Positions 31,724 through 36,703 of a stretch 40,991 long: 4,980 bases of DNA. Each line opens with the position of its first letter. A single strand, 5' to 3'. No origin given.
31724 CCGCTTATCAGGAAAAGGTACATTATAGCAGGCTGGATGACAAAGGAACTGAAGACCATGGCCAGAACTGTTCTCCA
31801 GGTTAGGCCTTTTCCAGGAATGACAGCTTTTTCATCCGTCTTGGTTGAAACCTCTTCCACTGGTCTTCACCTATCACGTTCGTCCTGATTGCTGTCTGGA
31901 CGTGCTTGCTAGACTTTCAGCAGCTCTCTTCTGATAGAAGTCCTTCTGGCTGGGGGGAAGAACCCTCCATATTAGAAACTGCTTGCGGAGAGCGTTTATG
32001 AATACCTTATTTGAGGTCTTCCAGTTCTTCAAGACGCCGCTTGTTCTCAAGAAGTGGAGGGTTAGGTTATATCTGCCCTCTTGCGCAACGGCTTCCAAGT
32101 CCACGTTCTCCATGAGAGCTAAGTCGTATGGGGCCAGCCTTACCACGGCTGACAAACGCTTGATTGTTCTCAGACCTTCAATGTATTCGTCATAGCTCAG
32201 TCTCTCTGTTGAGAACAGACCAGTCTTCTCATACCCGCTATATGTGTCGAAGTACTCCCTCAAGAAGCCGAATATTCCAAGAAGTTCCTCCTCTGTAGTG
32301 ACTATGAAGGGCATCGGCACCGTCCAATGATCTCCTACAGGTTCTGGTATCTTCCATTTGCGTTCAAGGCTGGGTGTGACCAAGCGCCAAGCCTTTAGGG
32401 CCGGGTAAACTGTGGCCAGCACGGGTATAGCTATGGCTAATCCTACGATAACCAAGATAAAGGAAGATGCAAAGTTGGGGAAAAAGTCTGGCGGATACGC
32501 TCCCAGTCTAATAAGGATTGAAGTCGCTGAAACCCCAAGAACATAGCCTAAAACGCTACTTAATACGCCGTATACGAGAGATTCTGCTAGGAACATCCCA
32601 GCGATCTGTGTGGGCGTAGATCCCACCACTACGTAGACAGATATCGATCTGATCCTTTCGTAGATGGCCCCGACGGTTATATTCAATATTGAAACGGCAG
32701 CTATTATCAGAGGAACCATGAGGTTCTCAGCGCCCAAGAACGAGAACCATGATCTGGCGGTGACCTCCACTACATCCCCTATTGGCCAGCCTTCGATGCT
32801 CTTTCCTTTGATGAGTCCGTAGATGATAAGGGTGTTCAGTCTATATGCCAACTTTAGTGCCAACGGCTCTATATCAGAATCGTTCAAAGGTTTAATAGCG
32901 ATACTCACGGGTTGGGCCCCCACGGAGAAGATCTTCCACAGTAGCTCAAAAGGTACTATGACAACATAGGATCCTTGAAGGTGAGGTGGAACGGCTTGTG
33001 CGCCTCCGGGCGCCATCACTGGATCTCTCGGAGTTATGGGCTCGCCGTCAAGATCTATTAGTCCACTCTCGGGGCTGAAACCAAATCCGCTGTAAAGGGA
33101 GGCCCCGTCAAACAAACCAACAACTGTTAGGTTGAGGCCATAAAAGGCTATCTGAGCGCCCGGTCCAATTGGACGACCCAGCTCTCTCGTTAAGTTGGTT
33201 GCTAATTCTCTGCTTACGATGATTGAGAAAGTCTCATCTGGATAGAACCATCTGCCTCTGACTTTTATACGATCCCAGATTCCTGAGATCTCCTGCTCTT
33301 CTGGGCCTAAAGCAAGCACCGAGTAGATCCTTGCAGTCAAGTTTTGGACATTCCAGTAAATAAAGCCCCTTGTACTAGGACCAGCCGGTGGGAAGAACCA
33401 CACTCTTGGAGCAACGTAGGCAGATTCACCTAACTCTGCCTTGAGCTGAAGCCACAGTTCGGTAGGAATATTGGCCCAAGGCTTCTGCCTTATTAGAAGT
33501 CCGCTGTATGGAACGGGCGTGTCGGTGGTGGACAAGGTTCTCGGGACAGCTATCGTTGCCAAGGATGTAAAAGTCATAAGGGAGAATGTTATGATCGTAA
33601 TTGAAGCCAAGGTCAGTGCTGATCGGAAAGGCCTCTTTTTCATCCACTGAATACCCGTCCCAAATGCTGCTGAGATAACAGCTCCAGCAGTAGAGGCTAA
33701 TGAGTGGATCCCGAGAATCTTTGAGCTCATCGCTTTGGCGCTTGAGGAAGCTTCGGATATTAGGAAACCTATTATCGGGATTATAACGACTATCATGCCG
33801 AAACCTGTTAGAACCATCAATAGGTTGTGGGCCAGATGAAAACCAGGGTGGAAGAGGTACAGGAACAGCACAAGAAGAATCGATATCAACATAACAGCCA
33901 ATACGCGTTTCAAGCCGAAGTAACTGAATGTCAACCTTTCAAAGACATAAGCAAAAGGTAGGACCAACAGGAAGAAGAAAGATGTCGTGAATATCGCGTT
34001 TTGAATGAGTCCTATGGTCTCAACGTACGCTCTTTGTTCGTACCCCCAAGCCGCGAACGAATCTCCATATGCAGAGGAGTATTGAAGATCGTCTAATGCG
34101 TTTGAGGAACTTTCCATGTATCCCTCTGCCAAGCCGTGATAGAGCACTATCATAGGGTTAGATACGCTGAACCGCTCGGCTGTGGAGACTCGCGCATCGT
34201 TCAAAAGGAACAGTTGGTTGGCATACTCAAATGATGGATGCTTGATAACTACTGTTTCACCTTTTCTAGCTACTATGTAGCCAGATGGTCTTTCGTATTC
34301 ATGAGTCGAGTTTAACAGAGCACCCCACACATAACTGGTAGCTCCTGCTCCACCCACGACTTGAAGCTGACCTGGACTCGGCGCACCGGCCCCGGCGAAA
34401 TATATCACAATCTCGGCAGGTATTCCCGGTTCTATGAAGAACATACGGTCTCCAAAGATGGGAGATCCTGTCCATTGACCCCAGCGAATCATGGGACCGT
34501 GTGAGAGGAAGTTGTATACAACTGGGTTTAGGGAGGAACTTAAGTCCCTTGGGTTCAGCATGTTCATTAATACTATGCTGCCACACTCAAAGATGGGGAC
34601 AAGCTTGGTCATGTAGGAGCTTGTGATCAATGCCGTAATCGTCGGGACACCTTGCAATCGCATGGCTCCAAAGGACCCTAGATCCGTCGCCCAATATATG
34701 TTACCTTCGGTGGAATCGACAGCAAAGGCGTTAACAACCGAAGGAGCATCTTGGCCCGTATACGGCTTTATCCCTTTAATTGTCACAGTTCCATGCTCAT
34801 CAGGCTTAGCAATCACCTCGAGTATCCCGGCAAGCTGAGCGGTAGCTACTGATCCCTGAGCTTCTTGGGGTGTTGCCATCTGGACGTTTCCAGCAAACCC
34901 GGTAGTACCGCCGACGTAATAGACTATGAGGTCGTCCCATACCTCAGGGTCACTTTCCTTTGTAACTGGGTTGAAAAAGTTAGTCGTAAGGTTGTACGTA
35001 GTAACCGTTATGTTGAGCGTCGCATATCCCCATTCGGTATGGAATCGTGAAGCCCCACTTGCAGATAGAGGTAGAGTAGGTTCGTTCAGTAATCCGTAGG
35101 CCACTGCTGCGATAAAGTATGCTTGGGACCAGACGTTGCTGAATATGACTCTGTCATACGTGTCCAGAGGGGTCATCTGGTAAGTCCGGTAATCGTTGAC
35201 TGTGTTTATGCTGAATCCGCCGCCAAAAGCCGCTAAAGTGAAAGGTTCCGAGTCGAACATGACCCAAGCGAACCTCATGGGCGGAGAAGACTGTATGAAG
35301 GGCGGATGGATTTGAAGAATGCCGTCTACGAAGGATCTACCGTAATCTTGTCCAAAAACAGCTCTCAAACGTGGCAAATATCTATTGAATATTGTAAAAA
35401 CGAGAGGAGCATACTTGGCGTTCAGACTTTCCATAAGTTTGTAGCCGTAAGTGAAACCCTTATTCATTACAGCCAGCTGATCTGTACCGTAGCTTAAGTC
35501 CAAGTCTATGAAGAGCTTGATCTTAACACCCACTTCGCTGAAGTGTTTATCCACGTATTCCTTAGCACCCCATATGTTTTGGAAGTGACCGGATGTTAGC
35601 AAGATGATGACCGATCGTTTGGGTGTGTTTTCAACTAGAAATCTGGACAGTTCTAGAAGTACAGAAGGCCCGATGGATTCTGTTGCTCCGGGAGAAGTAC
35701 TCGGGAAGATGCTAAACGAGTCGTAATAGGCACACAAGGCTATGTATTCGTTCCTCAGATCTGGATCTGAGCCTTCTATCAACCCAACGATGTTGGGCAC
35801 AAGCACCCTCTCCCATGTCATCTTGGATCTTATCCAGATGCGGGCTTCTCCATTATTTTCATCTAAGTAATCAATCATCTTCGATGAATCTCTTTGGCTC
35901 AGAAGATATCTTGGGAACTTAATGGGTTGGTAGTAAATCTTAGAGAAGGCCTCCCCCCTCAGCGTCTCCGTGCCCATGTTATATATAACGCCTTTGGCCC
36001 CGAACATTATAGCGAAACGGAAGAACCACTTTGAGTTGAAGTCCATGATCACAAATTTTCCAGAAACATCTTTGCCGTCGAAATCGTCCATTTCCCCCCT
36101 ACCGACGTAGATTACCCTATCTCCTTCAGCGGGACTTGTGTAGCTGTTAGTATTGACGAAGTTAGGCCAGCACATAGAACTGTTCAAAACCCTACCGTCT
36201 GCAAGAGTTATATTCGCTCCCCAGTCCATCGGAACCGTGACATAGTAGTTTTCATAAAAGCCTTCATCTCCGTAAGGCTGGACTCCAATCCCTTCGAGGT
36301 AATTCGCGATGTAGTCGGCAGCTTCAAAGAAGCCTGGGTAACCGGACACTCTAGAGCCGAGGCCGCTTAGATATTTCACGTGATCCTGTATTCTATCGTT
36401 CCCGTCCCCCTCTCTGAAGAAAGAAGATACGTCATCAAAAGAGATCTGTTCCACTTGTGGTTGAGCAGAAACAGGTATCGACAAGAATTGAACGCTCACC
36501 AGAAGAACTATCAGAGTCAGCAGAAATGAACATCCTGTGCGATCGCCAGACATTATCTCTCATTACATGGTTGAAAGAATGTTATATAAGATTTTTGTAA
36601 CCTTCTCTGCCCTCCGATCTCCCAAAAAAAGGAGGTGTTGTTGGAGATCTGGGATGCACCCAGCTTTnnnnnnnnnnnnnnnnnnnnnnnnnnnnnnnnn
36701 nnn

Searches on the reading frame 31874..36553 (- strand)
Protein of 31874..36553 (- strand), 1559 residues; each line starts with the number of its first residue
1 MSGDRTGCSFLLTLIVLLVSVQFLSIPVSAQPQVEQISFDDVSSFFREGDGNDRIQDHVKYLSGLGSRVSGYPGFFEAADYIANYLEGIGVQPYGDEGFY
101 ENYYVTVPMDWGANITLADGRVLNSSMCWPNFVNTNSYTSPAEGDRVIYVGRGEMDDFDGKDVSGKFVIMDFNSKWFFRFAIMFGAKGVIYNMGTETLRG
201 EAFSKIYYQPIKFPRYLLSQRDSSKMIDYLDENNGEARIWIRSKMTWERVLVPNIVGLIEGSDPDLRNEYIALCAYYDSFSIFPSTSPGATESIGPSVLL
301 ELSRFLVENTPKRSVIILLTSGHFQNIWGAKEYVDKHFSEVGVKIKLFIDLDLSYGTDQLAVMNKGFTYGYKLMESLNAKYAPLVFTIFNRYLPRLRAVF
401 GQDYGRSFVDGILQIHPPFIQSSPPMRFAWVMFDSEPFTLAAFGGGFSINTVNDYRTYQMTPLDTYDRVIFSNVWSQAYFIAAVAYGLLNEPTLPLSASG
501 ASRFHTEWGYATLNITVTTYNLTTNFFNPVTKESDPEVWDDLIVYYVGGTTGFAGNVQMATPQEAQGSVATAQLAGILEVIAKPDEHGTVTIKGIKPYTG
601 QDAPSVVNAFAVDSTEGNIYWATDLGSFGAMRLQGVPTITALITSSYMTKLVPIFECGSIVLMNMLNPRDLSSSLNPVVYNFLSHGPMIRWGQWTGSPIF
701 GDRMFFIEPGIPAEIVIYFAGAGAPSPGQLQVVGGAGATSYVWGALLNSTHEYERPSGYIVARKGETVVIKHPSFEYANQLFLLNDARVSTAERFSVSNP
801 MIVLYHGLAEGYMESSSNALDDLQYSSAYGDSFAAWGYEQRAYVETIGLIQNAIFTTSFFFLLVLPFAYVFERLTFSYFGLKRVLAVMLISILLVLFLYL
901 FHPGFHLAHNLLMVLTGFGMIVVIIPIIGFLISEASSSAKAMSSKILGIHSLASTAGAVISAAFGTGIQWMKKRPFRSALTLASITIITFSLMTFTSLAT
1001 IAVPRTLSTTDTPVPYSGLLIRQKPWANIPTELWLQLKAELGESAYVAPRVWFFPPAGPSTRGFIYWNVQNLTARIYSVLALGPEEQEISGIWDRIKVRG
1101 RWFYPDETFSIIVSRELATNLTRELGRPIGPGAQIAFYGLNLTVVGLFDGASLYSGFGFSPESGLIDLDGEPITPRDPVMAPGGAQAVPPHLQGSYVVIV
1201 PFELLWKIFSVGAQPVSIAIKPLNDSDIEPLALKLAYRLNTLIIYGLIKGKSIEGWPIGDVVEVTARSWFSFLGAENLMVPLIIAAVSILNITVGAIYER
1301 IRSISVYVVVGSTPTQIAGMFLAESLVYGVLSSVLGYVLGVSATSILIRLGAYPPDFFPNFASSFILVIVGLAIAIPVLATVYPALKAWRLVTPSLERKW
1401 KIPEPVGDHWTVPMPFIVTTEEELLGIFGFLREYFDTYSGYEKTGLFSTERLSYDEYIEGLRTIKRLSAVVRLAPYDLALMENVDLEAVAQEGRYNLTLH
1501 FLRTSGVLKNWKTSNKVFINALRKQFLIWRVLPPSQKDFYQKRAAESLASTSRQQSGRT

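Call 7: search_protein_families(library=pfam, proteins=[window:31874-36553:-])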
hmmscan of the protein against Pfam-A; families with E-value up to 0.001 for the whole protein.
window:31874-36553:- (1559 aa): 2 families
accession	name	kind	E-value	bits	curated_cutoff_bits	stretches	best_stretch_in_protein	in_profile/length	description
PF02687.27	FtsX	-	5.5e-14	52.7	25.5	1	1282-1389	8-116/120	FtsX-like permease C-terminal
PF04389.22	Peptidase_M28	-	7.4e-10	39.3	21.3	1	254-395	1-136/193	Peptidase family M28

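Call 32: search_protein_families(library=ncbifam, proteins=[window:31874-36553:-], max_evalue=0.01)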
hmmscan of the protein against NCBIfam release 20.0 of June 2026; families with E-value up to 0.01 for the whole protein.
window:31874-36553:- (1559 aa): 2 families
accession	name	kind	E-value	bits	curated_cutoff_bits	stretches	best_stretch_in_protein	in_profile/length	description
TIGR03434.1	ADOP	subfamily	1.2e-06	27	622.3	1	1266-1391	267-393/803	ADOP family duplicated permease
TIGR02212.1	lolCE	equivalog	0.0049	15.8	362.45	0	1280-1391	273-402/411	lipoprotein-releasing ABC transporter permease subunit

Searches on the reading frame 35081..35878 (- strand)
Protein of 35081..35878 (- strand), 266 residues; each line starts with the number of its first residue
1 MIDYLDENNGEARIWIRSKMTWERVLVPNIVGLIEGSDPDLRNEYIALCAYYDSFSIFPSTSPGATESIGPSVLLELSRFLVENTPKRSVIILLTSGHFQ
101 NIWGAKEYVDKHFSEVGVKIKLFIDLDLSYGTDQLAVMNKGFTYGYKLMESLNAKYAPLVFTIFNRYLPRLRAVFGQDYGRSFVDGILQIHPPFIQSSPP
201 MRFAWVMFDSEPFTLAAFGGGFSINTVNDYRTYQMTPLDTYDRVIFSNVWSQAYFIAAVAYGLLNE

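Call 54: search_solved_structures(query=window:35081-35878:-, max_evalue=1, show_alignments=3)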
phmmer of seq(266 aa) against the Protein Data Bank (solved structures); distinct sequences matched with E-value up to 1: 8.
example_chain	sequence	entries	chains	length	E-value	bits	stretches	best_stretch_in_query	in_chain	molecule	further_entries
2anp_A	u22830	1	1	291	0.081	15.7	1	42-137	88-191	leucyl aminopeptidase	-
6hc6_A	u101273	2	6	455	0.091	15.5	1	29-120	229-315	Aminopeptidase YwaD | Aminopeptidase Y (Arg Lys Leu preference)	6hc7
8qyj_M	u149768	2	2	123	0.13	15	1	9-68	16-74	Proteasome assembly chaperone 4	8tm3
6w6l_5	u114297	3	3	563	0.14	14.9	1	28-88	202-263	Nicalin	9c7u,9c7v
7tm3_7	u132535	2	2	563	0.15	14.7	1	28-88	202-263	Nicalin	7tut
3k4x_A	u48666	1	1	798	0.25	14.1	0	106-161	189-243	Proliferating cell nuclear antigen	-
9iw1_A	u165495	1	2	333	0.41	13.3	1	28-129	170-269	Nicotinamide-nucleotide adenylyltransferase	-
8jku_A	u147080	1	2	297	0.99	12.1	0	170-224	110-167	Ancestral imine reductase N559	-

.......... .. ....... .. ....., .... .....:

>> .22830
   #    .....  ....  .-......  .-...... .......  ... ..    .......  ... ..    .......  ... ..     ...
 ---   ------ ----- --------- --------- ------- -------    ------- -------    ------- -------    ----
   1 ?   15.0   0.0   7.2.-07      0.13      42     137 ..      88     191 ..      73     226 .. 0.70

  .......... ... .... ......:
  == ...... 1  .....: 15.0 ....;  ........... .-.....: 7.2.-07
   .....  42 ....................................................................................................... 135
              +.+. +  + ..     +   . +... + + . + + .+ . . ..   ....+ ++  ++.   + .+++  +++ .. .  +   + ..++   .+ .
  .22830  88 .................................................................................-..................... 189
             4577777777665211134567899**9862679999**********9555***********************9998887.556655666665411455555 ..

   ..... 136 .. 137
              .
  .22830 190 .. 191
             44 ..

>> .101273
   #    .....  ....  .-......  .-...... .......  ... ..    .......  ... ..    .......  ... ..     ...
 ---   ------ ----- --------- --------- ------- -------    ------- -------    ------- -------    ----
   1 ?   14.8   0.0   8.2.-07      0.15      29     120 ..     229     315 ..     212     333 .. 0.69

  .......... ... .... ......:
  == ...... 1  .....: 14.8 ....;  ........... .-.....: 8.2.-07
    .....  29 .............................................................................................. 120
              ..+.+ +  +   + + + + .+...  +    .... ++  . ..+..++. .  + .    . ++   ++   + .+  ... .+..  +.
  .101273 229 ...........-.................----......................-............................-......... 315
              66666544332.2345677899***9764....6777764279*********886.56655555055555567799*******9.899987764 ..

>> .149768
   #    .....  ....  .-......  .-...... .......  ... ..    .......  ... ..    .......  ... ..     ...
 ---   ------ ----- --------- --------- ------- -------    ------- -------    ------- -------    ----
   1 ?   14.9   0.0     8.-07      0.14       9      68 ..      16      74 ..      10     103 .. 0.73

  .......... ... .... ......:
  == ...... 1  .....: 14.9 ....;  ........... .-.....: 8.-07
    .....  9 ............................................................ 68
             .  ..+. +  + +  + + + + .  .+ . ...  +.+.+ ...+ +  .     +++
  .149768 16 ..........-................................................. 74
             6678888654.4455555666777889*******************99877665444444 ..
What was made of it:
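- The M28-like domain lacks the equivalents of His97 and Glu151/Glu152 of the Aeromonas aminopeptidase (CAYYDS, SGHFQN), so peptidase activity is doubtful (call 54).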
